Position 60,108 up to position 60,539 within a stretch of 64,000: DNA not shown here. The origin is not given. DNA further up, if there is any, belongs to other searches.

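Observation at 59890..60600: Harbinger/PIF-like element with a Myb/SANT (MADF-type) ORF fragment, 14-bp TIRs and a 3-bp ATA TSD, inserted in a satellite unit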

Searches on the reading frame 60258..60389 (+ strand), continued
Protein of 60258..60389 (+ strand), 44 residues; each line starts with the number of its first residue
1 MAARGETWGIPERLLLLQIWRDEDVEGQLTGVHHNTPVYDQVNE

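Call 82: search_protein_families(library=pfam, proteins=[P0038, P0044, L130:3319-3639:+], max_evalue=1)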
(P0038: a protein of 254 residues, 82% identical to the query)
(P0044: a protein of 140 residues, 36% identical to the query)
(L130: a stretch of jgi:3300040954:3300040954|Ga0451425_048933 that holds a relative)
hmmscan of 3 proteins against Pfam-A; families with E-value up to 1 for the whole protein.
P0038 (254 aa): 2 families
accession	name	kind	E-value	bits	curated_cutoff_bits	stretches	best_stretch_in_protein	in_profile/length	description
PF13837.12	Myb_DNA-bind_4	-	3.1e-13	50.4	27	1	7-81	3-78/89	Myb/SANT-like DNA-binding domain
PF10545.15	MADF_DNA_bdg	-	0.0085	16.9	22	1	36-95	26-76/84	Alcohol dehydrogenase transcription factor Myb/SANT-like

P0044 (140 aa): 2 families
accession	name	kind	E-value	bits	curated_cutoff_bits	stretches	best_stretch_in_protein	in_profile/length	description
PF13837.12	Myb_DNA-bind_4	-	6.5e-13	49.3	27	1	2-87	4-87/89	Myb/SANT-like DNA-binding domain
PF10545.15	MADF_DNA_bdg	-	0.066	14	22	1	36-71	32-64/84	Alcohol dehydrogenase transcription factor Myb/SANT-like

L130:3319-3639:+ (107 aa): 0 families

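Call 100: search_solved_structures(query=P0038, max_evalue=1)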
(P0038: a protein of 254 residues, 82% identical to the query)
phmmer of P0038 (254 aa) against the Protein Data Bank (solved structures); distinct sequences matched with E-value up to 1: 2.
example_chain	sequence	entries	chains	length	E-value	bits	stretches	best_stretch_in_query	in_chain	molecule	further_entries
2jmw_A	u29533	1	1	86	0.0055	19.6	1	4-81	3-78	DNA binding protein GT-1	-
2ebi_A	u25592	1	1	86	0.01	18.7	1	4-81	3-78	DNA binding protein GT-1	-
